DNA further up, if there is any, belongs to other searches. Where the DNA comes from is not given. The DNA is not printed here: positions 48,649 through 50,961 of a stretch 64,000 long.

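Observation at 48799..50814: Gmd-Fcl fusion: complete GDP-L-fucose synthesis in one 671-aa polypeptide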

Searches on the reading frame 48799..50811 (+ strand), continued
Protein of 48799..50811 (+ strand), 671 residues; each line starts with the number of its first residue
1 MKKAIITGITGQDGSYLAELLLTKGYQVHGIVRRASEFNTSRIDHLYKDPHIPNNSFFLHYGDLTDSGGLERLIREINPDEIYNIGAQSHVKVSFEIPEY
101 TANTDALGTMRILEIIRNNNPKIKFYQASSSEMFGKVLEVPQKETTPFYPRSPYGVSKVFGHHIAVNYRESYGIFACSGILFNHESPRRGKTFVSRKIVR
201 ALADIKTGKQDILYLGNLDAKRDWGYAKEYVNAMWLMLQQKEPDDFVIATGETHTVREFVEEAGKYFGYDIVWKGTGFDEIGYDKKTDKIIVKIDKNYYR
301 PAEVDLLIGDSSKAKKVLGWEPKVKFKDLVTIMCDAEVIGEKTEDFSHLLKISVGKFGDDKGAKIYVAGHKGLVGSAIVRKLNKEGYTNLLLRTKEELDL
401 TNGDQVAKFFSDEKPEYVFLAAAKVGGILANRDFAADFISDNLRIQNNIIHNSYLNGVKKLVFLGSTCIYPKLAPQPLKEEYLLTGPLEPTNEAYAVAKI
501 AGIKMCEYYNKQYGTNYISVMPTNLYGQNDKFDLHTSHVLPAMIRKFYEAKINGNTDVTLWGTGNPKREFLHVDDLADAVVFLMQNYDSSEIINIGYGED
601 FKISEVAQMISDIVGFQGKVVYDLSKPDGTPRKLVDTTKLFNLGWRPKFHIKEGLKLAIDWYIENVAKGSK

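Call 52: search_protein_families(library=ncbifam, proteins=[P0041, P0044, P0046, P0057, P0043, P0048, P0033, P0018, P0028, P0074], max_evalue=1e-40)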
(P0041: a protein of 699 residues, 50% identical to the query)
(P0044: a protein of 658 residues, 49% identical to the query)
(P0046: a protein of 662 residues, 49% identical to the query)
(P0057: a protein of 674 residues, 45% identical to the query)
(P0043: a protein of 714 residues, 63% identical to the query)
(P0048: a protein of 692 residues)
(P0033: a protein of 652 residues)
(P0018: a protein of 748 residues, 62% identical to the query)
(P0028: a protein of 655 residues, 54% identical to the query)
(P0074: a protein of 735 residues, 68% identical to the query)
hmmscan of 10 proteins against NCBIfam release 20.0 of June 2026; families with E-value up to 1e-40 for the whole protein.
P0041 (699 aa): 5 families
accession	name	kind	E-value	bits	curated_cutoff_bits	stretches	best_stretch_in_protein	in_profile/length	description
TIGR01472.1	gmd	equivalog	1.5e-178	593.2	415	1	9-346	1-340/342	GDP-mannose 4,6-dehydratase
NF047922.1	GDPFucSynFcl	equivalog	4.1e-91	305.6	500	1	392-698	2-306/308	GDP-L-fucose synthase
TIGR04180.1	EDH_00030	hypoth_equivalog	1.2e-60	205.1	475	0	12-331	2-296/297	NAD-dependent 4,6-dehydratase LegB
TIGR01181.1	dTDP_gluc_dehyt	equivalog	1.6e-60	204.9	365.1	0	11-339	2-306/321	dTDP-glucose 4,6-dehydratase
TIGR01179.1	galE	equivalog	3.8e-48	164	262.3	0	394-696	1-328/332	UDP-glucose 4-epimerase GalE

P0044 (658 aa): 5 families
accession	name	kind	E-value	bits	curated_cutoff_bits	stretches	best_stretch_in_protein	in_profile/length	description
TIGR01472.1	gmd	equivalog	1.9e-166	553.4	415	1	2-322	1-340/342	GDP-mannose 4,6-dehydratase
NF047922.1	GDPFucSynFcl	equivalog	1.2e-85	287.7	500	1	346-652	2-306/308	GDP-L-fucose synthase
TIGR01181.1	dTDP_gluc_dehyt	equivalog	4.7e-57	193.5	365.1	0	5-318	3-309/321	dTDP-glucose 4,6-dehydratase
TIGR04180.1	EDH_00030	hypoth_equivalog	1.8e-54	184.9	475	0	5-307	2-296/297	NAD-dependent 4,6-dehydratase LegB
TIGR01179.1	galE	equivalog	6e-49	166.6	262.3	0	4-316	2-318/332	UDP-glucose 4-epimerase GalE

P0046 (662 aa): 5 families
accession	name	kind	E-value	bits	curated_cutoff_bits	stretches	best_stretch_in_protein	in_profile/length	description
TIGR01472.1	gmd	equivalog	3.3e-166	552.6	415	1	4-325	1-341/342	GDP-mannose 4,6-dehydratase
NF047922.1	GDPFucSynFcl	equivalog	3.1e-87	292.9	500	1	356-660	2-304/308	GDP-L-fucose synthase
TIGR01181.1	dTDP_gluc_dehyt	equivalog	1.7e-61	208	365.1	0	6-320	2-309/321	dTDP-glucose 4,6-dehydratase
TIGR04180.1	EDH_00030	hypoth_equivalog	8.8e-61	205.6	475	0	7-309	2-296/297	NAD-dependent 4,6-dehydratase LegB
TIGR01179.1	galE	equivalog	6.4e-47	160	262.3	0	358-660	1-328/332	UDP-glucose 4-epimerase GalE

P0057 (674 aa): 2 families
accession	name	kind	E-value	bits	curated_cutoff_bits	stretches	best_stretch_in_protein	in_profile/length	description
TIGR01472.1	gmd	equivalog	3e-151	503.4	415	1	3-345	1-339/342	GDP-mannose 4,6-dehydratase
NF047922.1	GDPFucSynFcl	equivalog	5.9e-58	196.7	500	1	360-668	2-304/308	GDP-L-fucose synthase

P0043 (714 aa): 5 families
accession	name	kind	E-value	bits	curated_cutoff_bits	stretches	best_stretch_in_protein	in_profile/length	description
TIGR01472.1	gmd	equivalog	2e-170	566.5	415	1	370-691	1-341/342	GDP-mannose 4,6-dehydratase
NF047922.1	GDPFucSynFcl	equivalog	6.2e-85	285.3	500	1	23-331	2-306/308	GDP-L-fucose synthase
TIGR01181.1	dTDP_gluc_dehyt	equivalog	1.1e-59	202.1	365.1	0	59-331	55-316/321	dTDP-glucose 4,6-dehydratase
TIGR04180.1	EDH_00030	hypoth_equivalog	5.2e-51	173.5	475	0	373-674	2-295/297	NAD-dependent 4,6-dehydratase LegB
TIGR01179.1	galE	equivalog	3e-44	151.2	262.3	0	25-330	1-329/332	UDP-glucose 4-epimerase GalE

P0048 (692 aa): 5 families
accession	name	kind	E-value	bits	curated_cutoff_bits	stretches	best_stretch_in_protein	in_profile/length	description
TIGR01472.1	gmd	equivalog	1.9e-162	540.2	415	1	345-666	2-340/342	GDP-mannose 4,6-dehydratase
NF047922.1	GDPFucSynFcl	equivalog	1.7e-92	310.2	500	1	6-311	2-305/308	GDP-L-fucose synthase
TIGR01181.1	dTDP_gluc_dehyt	equivalog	1.7e-56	191.6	365.1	0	40-310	55-314/321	dTDP-glucose 4,6-dehydratase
TIGR04180.1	EDH_00030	hypoth_equivalog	5.7e-48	163.5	475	0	347-651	2-296/297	NAD-dependent 4,6-dehydratase LegB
TIGR01179.1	galE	equivalog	4.9e-45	153.8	262.3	0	40-310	52-328/332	UDP-glucose 4-epimerase GalE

P0033 (652 aa): 4 families
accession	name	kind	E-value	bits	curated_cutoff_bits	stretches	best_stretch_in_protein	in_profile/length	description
NF047922.1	GDPFucSynFcl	equivalog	9.6e-145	481.8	500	1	4-308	2-305/308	GDP-L-fucose synthase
TIGR01472.1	gmd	equivalog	6e-143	476.1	415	1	310-648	1-340/342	GDP-mannose 4,6-dehydratase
TIGR01181.1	dTDP_gluc_dehyt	equivalog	1.7e-43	149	365.1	0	313-641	3-306/321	dTDP-glucose 4,6-dehydratase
TIGR04180.1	EDH_00030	hypoth_equivalog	2.8e-43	148.1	475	0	78-265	91-265/297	NAD-dependent 4,6-dehydratase LegB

P0018 (748 aa): 4 families
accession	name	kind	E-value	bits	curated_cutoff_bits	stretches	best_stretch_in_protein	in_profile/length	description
TIGR01472.1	gmd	equivalog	1.9e-175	583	415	1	381-716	1-339/342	GDP-mannose 4,6-dehydratase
NF047922.1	GDPFucSynFcl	equivalog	1.2e-138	461.7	500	1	16-318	3-304/308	GDP-L-fucose synthase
TIGR01181.1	dTDP_gluc_dehyt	equivalog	6.9e-50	169.9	365.1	0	430-709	46-305/321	dTDP-glucose 4,6-dehydratase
TIGR04180.1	EDH_00030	hypoth_equivalog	2e-44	151.9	475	0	384-702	2-296/297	NAD-dependent 4,6-dehydratase LegB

P0028 (655 aa): 4 families
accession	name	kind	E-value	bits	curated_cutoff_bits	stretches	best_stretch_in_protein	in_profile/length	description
TIGR01472.1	gmd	equivalog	8.3e-170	564.4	415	1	4-347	1-334/342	GDP-mannose 4,6-dehydratase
NF047922.1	GDPFucSynFcl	equivalog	1.6e-157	523.7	500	1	348-652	2-306/308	GDP-L-fucose synthase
TIGR01181.1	dTDP_gluc_dehyt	equivalog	5.2e-52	176.9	365.1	0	6-342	2-302/321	dTDP-glucose 4,6-dehydratase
TIGR04180.1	EDH_00030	hypoth_equivalog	1.2e-45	155.9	475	0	7-270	2-255/297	NAD-dependent 4,6-dehydratase LegB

P0074 (735 aa): 2 families
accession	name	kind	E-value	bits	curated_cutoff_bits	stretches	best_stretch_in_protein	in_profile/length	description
TIGR01472.1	gmd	equivalog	4.6e-178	591.6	415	1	2-339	1-340/342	GDP-mannose 4,6-dehydratase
NF011936.0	PRK15407.1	equivalog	1.5e-54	185.4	423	1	365-731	50-430/440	lipopolysaccharide biosynthesis protein RfbH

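Call 54: predict_structure(alignment_id=A1)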
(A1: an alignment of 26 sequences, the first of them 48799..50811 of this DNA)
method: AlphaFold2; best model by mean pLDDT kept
length: 671 residues; sequences in the alignment: 26
mean_pLDDT: 88.4   pTM: 0.55
mean pLDDT of the five models: 88.4, 88.3, 87.7, 87.1, 86.9
residues with pLDDT >= 90: 452; 70-90: 162; 50-70: 34; < 50: 23
segments of 3 or more residues with pLDDT < 50: 90-100, 346-355
pLDDT, mean of each block of 10 residues (from residue 1): 91 92 92 62 73 77 84 95 77 40 74 94 95 81 91 86 96 96 89 87 89 91 94 97 97 95 95 93 95 89 84 97 93 83 48 57 94 95 94 94 96 95 84 89 97 91 94 93 90 92 94 88 93 86 94 94 93 97 90 94 96 95 88 93 91 95 83 42
secondary structure, 60 per line:
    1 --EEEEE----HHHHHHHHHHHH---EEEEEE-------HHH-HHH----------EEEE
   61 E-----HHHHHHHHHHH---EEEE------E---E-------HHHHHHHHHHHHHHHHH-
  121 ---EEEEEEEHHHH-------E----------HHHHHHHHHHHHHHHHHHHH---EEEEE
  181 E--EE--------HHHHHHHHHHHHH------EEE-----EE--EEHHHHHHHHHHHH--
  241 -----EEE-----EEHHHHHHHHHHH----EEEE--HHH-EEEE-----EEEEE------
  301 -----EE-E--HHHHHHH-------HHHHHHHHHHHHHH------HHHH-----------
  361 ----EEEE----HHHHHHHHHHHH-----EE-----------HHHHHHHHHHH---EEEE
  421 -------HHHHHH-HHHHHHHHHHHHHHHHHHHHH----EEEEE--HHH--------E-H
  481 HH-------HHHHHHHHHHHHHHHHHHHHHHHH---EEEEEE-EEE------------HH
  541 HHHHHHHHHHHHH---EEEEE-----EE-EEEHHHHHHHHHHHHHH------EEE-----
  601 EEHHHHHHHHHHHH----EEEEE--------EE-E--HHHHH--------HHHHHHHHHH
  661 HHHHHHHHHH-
elements in order: E3-7 H12-23 E27-32 E57-61 H67-77 E81-84 H103-119 E124-130 H131-134 H153-172 E176-181 H194-206 E213-215 H227-238 E246-248 H256-266 E271-274 E281-284 E290-294 H312-318 H326-339 H346-349 E365-368 H373-384 H403-413 E417-420 H428-433 H435-455 E460-464 H490-513 E517-522 E524-526 H539-553 E557-561 E570-572 H573-586 E593-595 H603-614 E619-623 H638-642 H651-670

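Call 56: find_encoding_contigs(protein=P0025, flank=4000, max_places=3)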
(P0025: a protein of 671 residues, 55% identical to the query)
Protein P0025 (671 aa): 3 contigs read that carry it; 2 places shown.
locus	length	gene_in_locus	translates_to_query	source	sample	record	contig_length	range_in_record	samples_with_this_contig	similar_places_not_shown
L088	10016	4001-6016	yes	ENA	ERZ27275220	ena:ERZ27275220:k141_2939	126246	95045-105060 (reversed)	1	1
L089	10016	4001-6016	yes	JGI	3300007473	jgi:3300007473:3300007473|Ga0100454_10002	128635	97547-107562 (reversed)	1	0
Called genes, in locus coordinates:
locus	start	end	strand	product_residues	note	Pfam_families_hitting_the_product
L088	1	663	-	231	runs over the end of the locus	PF20772:TACO1_YebC_N, PF01709:Transcrip_reg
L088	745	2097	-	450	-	-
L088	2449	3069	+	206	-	-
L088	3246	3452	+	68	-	-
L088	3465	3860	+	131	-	-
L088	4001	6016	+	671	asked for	PF01370:Epimerase, PF02719:Polysacc_synt_2 (faint), PF16363:GDP_Man_Dehyd, PF01370:Epimerase, PF04321:RmlD_sub_bind, PF16363:GDP_Man_Dehyd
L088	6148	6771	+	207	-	-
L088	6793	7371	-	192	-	-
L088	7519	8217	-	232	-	-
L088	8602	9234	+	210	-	-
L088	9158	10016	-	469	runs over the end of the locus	-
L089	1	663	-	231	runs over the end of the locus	PF20772:TACO1_YebC_N, PF01709:Transcrip_reg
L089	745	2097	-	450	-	-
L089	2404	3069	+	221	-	-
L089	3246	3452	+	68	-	-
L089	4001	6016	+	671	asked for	PF01370:Epimerase, PF02719:Polysacc_synt_2 (faint), PF16363:GDP_Man_Dehyd, PF01370:Epimerase, PF04321:RmlD_sub_bind, PF16363:GDP_Man_Dehyd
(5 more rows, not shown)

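Call 63: find_encoding_contigs(protein=P0013, flank=10000, max_places=1)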
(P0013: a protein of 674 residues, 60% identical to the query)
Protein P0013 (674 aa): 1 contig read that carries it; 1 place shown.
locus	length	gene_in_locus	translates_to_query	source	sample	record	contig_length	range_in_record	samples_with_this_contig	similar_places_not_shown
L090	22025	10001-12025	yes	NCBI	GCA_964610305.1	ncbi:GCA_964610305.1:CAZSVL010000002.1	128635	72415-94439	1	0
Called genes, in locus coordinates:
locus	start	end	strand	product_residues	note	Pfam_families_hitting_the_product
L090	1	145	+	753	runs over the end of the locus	PF04932:Wzy_C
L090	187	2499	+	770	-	PF04932:Wzy_C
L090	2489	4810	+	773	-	PF04932:Wzy_C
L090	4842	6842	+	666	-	PF00535:Glycos_transf_2, PF13579:Glyco_trans_4_4 (faint), PF13439:Glyco_transf_4, PF00534:Glycos_transf_1, PF20706:GT4-conflict, PF13692:Glyco_trans_1_4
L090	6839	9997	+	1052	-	PF13439:Glyco_transf_4, PF13579:Glyco_trans_4_4, PF00534:Glycos_transf_1, PF13692:Glyco_trans_1_4, PF13439:Glyco_transf_4, PF00534:Glycos_transf_1, PF13692:Glyco_trans_1_4, PF01209:Ubie_methyltran, +8 more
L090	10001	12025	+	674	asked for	PF01370:Epimerase, PF02719:Polysacc_synt_2 (faint), PF16363:GDP_Man_Dehyd, PF01370:Epimerase, PF04321:RmlD_sub_bind (weak), PF16363:GDP_Man_Dehyd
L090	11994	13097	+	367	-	PF13524:Glyco_trans_1_2, PF13692:Glyco_trans_1_4, PF00534:Glycos_transf_1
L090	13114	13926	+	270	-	PF03721:UDPG_MGDP_dh_N, PF00984:UDPG_MGDP_dh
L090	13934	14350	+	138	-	-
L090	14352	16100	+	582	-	PF02543:Carbam_trans_N, PF00814:TsaD (faint), PF16861:Carbam_trans_C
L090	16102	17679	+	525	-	-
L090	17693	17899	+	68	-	PF19451:DUF5989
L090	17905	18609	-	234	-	PF00535:Glycos_transf_2, PF10111:Glyco_tranf_2_2 (weak)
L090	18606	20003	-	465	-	PF02397:Bac_transf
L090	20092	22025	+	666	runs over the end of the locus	PF00082:Peptidase_S8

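Call 64: find_encoding_contigs(protein=P0025, flank=10000, max_places=2)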
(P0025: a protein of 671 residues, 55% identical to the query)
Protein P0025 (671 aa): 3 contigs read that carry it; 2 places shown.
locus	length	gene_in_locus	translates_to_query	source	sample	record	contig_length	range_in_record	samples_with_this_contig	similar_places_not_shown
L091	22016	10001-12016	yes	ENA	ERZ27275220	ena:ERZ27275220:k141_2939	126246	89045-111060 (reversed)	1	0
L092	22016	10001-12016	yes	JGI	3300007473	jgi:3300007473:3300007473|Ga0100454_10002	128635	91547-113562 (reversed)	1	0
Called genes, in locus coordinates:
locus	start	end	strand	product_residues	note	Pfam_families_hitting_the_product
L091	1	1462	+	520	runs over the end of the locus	PF13524:Glyco_trans_1_2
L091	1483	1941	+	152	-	PF05523:FdtA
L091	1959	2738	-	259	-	PF00005:ABC_tran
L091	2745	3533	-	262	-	PF01061:ABC2_membrane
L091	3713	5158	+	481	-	-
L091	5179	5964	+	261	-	PF08241:Methyltransf_11 (weak)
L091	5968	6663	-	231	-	PF20772:TACO1_YebC_N, PF01709:Transcrip_reg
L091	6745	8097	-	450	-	-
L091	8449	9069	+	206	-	-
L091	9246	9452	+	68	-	-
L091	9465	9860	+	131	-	-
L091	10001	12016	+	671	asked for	PF01370:Epimerase, PF02719:Polysacc_synt_2 (faint), PF16363:GDP_Man_Dehyd, PF01370:Epimerase, PF04321:RmlD_sub_bind, PF16363:GDP_Man_Dehyd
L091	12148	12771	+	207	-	-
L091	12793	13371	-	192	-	-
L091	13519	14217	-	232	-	-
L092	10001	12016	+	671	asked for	PF01370:Epimerase, PF02719:Polysacc_synt_2 (faint), PF16363:GDP_Man_Dehyd, PF01370:Epimerase, PF04321:RmlD_sub_bind, PF16363:GDP_Man_Dehyd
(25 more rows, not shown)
